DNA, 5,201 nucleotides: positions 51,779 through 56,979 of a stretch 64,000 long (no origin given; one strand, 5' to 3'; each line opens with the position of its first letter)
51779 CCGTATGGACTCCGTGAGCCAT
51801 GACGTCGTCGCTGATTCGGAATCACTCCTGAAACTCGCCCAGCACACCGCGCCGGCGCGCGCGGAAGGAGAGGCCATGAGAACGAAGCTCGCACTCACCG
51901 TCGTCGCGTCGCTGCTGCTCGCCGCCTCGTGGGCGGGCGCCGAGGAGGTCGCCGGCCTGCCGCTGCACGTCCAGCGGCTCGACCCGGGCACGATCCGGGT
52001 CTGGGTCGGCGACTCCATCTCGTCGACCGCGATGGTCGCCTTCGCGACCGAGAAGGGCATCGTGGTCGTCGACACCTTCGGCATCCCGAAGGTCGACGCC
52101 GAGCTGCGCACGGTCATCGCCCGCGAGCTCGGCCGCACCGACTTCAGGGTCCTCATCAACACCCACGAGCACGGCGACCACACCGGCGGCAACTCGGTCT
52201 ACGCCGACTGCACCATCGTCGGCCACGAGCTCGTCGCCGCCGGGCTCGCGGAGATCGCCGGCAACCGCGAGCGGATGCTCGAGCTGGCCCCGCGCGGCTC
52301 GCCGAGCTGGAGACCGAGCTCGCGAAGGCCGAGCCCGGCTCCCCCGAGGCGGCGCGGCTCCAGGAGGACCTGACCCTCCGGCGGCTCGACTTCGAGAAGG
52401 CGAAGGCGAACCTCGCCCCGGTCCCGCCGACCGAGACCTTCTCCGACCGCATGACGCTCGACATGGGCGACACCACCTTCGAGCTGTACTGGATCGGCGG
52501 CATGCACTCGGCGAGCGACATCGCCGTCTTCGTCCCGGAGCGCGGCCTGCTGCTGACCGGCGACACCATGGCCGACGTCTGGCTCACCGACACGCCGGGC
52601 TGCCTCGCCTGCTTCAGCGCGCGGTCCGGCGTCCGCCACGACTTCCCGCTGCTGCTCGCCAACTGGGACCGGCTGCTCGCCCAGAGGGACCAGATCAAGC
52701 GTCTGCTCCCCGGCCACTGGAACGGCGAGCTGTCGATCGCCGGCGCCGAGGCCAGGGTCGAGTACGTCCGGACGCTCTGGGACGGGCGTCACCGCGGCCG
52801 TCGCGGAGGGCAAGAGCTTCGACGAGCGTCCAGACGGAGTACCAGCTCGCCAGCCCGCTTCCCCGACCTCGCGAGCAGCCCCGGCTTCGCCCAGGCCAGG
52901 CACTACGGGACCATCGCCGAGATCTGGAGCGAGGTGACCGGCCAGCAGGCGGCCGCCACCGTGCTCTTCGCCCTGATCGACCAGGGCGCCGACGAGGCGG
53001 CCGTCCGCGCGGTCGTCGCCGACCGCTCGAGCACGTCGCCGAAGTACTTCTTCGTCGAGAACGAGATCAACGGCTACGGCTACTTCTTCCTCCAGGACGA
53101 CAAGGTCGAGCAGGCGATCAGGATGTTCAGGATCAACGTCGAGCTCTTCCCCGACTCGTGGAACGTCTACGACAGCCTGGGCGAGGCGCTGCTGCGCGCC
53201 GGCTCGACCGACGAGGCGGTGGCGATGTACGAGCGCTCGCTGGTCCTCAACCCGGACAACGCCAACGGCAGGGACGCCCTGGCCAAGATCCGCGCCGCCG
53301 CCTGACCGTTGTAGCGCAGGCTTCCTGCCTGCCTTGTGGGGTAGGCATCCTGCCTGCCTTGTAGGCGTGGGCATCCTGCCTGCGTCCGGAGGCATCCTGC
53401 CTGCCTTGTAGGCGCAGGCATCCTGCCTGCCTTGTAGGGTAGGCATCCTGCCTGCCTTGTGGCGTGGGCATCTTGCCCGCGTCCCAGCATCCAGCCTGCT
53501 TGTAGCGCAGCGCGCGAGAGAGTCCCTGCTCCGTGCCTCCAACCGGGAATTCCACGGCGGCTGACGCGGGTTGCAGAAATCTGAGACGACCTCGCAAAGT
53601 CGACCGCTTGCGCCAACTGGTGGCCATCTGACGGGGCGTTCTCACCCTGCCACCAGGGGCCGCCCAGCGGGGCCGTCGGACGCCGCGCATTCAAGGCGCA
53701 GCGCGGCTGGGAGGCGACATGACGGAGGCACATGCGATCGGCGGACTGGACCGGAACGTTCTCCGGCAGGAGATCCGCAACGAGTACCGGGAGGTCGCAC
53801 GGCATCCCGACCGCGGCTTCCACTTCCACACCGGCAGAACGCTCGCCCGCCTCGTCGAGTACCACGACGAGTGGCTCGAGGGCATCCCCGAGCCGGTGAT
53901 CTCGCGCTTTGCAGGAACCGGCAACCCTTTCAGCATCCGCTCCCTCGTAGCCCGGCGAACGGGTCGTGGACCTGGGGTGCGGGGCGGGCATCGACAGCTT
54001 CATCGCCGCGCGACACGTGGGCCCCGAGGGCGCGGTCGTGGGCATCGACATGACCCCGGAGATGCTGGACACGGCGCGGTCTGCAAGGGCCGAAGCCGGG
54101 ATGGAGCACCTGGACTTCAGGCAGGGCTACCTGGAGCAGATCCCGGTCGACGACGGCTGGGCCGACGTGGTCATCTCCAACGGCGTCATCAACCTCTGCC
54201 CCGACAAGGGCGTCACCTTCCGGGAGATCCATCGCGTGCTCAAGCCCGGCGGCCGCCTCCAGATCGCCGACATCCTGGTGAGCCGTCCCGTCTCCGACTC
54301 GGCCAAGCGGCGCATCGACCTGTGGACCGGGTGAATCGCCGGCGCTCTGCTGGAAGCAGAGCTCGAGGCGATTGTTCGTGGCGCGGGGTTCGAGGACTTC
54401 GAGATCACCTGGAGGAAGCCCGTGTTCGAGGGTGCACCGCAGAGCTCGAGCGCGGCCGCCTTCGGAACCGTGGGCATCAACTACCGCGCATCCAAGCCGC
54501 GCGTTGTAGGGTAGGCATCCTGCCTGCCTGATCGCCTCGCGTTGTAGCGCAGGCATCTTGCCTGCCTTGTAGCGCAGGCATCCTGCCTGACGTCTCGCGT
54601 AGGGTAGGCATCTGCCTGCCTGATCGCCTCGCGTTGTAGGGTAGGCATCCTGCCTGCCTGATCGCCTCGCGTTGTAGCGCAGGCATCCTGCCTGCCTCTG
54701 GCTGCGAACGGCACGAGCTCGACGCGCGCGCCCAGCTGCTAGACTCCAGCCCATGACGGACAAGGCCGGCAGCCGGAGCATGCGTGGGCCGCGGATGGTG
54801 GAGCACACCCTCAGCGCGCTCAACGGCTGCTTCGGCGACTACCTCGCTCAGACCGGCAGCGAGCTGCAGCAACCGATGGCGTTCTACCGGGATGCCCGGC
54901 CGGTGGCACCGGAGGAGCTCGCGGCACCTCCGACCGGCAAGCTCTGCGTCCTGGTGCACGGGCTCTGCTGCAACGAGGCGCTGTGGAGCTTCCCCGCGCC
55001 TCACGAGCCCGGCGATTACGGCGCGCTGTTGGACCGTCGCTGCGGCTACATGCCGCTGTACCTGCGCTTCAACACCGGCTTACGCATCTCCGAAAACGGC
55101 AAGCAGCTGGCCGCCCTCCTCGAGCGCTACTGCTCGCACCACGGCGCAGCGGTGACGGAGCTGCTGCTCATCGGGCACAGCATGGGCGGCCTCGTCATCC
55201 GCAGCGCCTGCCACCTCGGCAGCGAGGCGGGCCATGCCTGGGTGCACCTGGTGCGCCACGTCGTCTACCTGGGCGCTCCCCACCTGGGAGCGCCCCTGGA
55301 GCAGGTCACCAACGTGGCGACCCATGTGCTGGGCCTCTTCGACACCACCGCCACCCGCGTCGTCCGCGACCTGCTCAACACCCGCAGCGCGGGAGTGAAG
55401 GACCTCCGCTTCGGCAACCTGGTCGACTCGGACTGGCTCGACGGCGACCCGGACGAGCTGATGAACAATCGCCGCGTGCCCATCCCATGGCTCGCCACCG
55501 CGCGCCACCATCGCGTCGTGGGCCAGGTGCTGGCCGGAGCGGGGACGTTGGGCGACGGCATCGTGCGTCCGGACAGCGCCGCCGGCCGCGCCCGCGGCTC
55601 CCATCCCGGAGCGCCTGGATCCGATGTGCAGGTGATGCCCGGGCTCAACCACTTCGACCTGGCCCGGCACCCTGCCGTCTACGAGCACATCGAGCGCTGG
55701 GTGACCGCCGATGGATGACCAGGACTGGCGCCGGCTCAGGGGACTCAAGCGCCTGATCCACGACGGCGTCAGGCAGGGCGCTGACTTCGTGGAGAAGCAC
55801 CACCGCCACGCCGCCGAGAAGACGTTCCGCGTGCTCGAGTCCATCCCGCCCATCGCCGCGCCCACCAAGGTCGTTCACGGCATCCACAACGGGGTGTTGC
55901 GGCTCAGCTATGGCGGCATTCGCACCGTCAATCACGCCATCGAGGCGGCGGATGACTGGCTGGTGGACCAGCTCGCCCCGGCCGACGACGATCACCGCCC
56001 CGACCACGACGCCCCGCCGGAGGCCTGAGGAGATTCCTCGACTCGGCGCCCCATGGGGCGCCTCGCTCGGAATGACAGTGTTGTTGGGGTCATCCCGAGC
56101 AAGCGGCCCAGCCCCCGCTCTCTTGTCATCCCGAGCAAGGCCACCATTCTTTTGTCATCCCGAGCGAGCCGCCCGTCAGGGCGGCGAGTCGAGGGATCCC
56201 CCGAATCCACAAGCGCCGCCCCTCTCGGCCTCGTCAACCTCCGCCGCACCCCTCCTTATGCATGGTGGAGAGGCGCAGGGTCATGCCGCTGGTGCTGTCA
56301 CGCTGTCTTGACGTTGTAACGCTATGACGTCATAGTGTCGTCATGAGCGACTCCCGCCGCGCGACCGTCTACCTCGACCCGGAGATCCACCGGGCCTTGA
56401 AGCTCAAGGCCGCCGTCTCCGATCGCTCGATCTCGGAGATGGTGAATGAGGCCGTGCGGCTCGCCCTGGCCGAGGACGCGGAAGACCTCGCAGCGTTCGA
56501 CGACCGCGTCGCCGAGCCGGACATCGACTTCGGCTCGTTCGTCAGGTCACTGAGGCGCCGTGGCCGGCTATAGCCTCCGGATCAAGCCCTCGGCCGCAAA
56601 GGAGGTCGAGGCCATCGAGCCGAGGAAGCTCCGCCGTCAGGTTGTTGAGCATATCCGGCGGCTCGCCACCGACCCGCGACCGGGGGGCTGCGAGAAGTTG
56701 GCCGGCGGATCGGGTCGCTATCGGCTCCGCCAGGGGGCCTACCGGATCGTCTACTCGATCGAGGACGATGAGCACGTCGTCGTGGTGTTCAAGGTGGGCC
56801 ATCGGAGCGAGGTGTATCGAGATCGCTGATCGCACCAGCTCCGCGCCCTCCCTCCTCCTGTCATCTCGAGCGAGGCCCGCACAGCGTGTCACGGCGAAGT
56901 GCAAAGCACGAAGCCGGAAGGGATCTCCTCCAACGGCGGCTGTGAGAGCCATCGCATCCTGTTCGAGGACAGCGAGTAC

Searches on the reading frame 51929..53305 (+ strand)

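Call 44: search_protein_families(library=pfam, proteins=[window:51929-53305:+], max_evalue=0.01)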
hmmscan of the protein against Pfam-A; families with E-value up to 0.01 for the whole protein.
window:51929-53305:+ (458 aa): 9 families
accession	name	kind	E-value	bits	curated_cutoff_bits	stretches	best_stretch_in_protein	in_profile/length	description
PF13428.12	TPR_14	-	8.9e-06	26.3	23.5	1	412-454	2-44/44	Tetratricopeptide repeat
PF13431.12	TPR_17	-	0.00025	21.5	24.4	0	404-431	6-33/34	Tetratricopeptide repeat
PF07719.23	TPR_2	-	0.00025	21.4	27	1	413-444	3-34/34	Tetratricopeptide repeat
PF13432.12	TPR_16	-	0.00031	21.6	32.7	1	390-445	10-65/65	Tetratricopeptide repeat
PF13414.12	TPR_11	-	0.00052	20.1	26.8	1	418-453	1-36/42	TPR repeat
PF13176.12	TPR_7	-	0.00068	20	27.9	0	415-444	3-32/36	Tetratricopeptide repeat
PF00515.34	TPR_1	-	0.00072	19.7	27.8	1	417-444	7-34/34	Tetratricopeptide repeat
PF13424.12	TPR_12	-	0.0012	19.4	30.1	1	382-438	8-72/77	Tetratricopeptide repeat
PF14559.12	TPR_19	-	0.0021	18.8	25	1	388-454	2-68/68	Tetratricopeptide repeat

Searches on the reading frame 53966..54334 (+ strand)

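Call 44: search_protein_families(library=pfam, proteins=[window:53966-54334:+], max_evalue=0.01)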
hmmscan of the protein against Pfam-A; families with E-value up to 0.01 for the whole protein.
window:53966-54334:+ (122 aa): 11 families
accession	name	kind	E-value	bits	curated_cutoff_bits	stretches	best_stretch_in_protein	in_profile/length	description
PF13847.12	Methyltransf_31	-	8.5e-29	100.5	27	1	1-104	8-113/145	Methyltransferase domain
PF08241.18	Methyltransf_11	-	1.5e-22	80.5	21.2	1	2-98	2-93/95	Methyltransferase domain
PF13649.12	Methyltransf_25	-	1.1e-21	77.8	27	1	1-96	2-97/97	Methyltransferase domain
PF01209.24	Ubie_methyltran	-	9.8e-17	61.5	20.1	1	1-120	52-169/233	ubiE/COQ5 methyltransferase family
PF08242.18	Methyltransf_12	-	7.7e-15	55.9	30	1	1-98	1-98/98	Methyltransferase domain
PF13489.12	Methyltransf_23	-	8e-10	39.1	27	1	1-120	27-132/164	Methyltransferase domain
PF01135.25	PCMT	-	7.2e-06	26.3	20.3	1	1-60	78-142/210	Protein-L-isoaspartate(D-aspartate) O-methyltransferase (PCMT)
PF05148.21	Methyltransf_8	-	2.2e-05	24.9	27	1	56-107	113-162/219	Hypothetical methyltransferase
PF06325.19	PrmA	-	2.5e-05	24.4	22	1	1-107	166-265/296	Ribosomal protein L11 methyltransferase (PrmA)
PF05175.20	MTS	-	0.00064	19.8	23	1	1-76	36-109/170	Methyltransferase small domain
PF13679.12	Methyltransf_32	-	0.0024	18.3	27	1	1-61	30-94/143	Methyltransferase domain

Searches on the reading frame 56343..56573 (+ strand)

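Call 95: search_protein_families(library=pfam, proteins=[window:56343-56573:+], max_evalue=0.01)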
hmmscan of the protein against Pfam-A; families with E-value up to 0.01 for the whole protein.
window:56343-56573:+ (76 aa): 3 families
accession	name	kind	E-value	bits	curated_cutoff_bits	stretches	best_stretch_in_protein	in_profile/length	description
PF20605.4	Antitox_RHH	-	7.3e-05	23.3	27.2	1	8-39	8-39/50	Antitoxin-like ribbon-helix-helix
PF01402.27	RHH_1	-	0.00014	22.1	20.5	1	8-43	3-38/39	Ribbon-helix-helix protein, copG family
PF22513.2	FitA-like_RHH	-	0.002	18.5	27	1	11-36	8-33/39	Antitoxin FitA-like, ribbon-helix-helix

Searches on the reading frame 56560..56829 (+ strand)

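Call 95: search_protein_families(library=pfam, proteins=[window:56560-56829:+], max_evalue=0.01)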
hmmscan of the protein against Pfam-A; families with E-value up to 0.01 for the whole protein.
window:56560-56829:+ (89 aa): 3 families
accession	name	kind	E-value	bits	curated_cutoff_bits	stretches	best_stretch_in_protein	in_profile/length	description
PF05016.21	ParE_toxin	-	2.8e-13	50.7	23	1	7-86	2-89/89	ParE toxin of type II toxin-antitoxin system, parDE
PF15781.12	ParE-like_toxin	-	0.00084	19.7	28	1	10-88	5-85/87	ParE-like toxin of type II bacterial toxin-antitoxin system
PF25583.1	WCX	-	0.0024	18.6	23.9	0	13-36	53-76/76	WCX domain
